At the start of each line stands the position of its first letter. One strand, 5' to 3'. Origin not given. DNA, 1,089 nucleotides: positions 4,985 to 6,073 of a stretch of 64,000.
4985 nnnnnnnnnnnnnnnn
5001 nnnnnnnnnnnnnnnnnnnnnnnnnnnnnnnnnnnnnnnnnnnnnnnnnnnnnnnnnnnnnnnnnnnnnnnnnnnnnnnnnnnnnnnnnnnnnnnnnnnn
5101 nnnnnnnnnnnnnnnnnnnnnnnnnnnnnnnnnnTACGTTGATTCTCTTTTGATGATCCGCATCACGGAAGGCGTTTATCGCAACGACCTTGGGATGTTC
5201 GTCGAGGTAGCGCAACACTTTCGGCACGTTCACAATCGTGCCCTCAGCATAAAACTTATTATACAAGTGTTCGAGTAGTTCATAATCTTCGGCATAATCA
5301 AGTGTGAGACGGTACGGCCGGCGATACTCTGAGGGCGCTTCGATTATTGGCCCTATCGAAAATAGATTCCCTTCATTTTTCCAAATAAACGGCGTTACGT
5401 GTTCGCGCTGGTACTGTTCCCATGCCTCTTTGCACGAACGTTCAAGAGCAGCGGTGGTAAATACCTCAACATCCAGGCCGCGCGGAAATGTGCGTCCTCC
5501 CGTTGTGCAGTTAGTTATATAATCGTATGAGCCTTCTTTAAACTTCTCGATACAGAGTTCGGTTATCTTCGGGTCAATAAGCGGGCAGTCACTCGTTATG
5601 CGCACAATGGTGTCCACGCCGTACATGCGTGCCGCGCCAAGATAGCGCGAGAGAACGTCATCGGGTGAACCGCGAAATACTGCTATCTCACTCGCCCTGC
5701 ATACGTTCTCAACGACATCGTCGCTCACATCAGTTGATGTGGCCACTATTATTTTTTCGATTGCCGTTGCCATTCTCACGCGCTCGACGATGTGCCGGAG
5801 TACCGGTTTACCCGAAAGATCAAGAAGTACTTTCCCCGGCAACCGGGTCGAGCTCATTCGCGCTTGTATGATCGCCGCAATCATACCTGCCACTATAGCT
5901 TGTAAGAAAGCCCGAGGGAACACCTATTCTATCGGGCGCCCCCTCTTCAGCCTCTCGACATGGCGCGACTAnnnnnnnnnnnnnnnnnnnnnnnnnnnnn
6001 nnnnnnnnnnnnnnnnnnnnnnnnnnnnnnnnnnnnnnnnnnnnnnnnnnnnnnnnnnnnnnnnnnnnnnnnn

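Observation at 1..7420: Nonulosonic-acid locus equipped for acetamidino (and probably methyl) modification, plus a KpsS/KpsC-like putative transferase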

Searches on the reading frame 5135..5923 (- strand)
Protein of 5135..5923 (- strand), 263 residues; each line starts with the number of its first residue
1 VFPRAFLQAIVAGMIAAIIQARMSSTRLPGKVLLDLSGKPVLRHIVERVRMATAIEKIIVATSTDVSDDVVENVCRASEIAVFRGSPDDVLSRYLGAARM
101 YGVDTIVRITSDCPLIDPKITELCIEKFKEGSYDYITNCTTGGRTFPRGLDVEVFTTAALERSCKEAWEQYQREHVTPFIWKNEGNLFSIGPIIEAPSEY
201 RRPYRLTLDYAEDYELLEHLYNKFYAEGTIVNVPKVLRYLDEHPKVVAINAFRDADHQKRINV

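Call 4: search_protein_families(library=ncbifam, proteins=[window:5135-5923:-])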
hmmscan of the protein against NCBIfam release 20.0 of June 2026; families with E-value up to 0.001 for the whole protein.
window:5135-5923:- (263 aa): 15 families
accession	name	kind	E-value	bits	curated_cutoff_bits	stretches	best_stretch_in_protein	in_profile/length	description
NF009905.0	PRK13368.1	subfamily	8.8e-21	74.3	255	1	15-140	3-126/243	3-deoxy-manno-octulosonate cytidylyltransferase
NF003952.0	PRK05450.1-5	subfamily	7e-17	61.4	193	1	15-134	3-122/250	3-deoxy-manno-octulosonate cytidylyltransferase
NF003948.0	PRK05450.1-1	equivalog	4.2e-15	55.6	281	1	16-138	7-130/248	3-deoxy-manno-octulosonate cytidylyltransferase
TIGR00466.1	kdsB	equivalog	7.2e-13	48.5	155.2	1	17-129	5-117/241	3-deoxy-manno-octulosonate cytidylyltransferase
NF003950.0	PRK05450.1-3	subfamily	2.2e-12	46.9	234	1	16-137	4-127/248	3-deoxy-manno-octulosonate cytidylyltransferase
TIGR03310.1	matur_MocA_YgfJ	equivalog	1.9e-07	31.2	186.45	1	17-155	2-142/188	molybdenum cofactor cytidylyltransferase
NF001183.0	PRK00155.1-3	subfamily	4.1e-07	29.5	166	1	10-85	2-80/237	D-ribitol-5-phosphate cytidylyltransferase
TIGR03584.1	PseF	equivalog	6.8e-06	25.9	205.7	1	17-141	2-133/222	pseudaminic acid cytidylyltransferase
TIGR04321.1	spiroSPASM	subfamily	2.6e-05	23.1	250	1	37-246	20-225/510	spiro-SPASM protein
NF009924.0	PRK13385.1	subfamily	2.7e-05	23.9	342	1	11-70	3-61/230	2-C-methyl-D-erythritol 4-phosphate cytidylyltransferase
NF001457.0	PRK00317.1-3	equivalog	0.0002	20.9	164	1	30-141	18-126/200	molybdenum cofactor guanylyltransferase MobA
NF045495.1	AdoCbiPCobY_Meth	equivalog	0.00044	19.8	250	1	17-129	3-120/195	adenosylcobinamide-phosphate guanylyltransferase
NF001186.0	PRK00155.2-3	equivalog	0.00054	19.5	253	1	16-78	11-70/224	2-C-methyl-D-erythritol 4-phosphate cytidylyltransferase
TIGR00454.1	TIGR00454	hypoth_equivalog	0.00063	19.7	174.7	1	21-134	7-120/183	TIGR00454 family protein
NF010933.0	PRK14353.1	equivalog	0.00077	18.2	505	0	14-129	10-125/453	bifunctional UDP-N-acetylglucosamine diphosphorylase/glucosamine-1-phosphate N-acetyltransferase GlmU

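Call 5: search_protein_families(library=pfam, proteins=[window:5135-5923:-])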
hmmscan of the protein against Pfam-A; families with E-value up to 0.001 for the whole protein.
window:5135-5923:- (263 aa): 2 families
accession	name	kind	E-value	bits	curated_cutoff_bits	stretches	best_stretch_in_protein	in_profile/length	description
PF02348.25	CTP_transf_3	-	2.4e-36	126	22.6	1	16-223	1-209/217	Cytidylyltransferase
PF12804.13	NTP_transf_3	-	7.3e-08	33.2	27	1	25-153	14-136/160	MobA-like NTP transferase domain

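Call 40: search_solved_structures(query=window:5135-5923:-, max_evalue=0.001)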
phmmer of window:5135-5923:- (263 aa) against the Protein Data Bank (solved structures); distinct sequences matched with E-value up to 0.001: 16.
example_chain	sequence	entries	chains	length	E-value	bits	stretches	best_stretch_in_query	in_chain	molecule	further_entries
6oew_A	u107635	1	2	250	1.3e-46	162.3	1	15-235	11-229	Cytidylyltransferase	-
3jtj_A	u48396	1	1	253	3.1e-12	49.7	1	15-123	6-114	3-deoxy-manno-octulosonate cytidylyltransferase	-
8ees_A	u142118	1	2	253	3.2e-11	46.3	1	17-129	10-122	3-deoxy-manno-octulosonate cytidylyltransferase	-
3k8d_A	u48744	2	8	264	1.5e-10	44.2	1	16-120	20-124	3-deoxy-manno-octulosonate cytidylyltransferase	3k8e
1vh1_A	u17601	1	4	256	1.7e-10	44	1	17-120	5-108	3-deoxy-manno-octulosonate cytidylyltransferase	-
1vh3_A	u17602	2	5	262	5.4e-10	42.3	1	17-123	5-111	3-deoxy-manno-octulosonate cytidylyltransferase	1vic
3duv_A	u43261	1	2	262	5.5e-10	42.3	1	17-123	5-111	3-deoxy-manno-octulosonate cytidylyltransferase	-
1gq9_A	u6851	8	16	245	1.8e-09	40.6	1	17-130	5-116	3-DEOXY-MANNO-OCTULOSONATE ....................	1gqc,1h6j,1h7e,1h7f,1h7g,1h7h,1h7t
3tqd_A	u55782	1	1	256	5.6e-09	39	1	17-128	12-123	3-deoxy-manno-octulosonate cytidylyltransferase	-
2y6p_A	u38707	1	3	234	8.5e-09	38.4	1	16-154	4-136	3-DEOXY-MANNO-OCTULOSONATE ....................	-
3oam_A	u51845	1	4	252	1.1e-07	34.8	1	17-122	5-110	3-deoxy-manno-octulosonate cytidylyltransferase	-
3pol_A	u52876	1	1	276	2.3e-07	33.7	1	17-122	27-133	3-deoxy-manno-octulosonate cytidylyltransferase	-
4fcu_A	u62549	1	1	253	2.4e-07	33.6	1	17-122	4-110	3-deoxy-manno-octulosonate cytidylyltransferase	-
4xwi_A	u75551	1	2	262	1.3e-06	31.3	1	16-122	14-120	3-deoxy-manno-octulosonate cytidylyltransferase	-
6xhp_A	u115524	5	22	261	0.00015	24.5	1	12-65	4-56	Ribitol-5-phosphate cytidylyltransferase 1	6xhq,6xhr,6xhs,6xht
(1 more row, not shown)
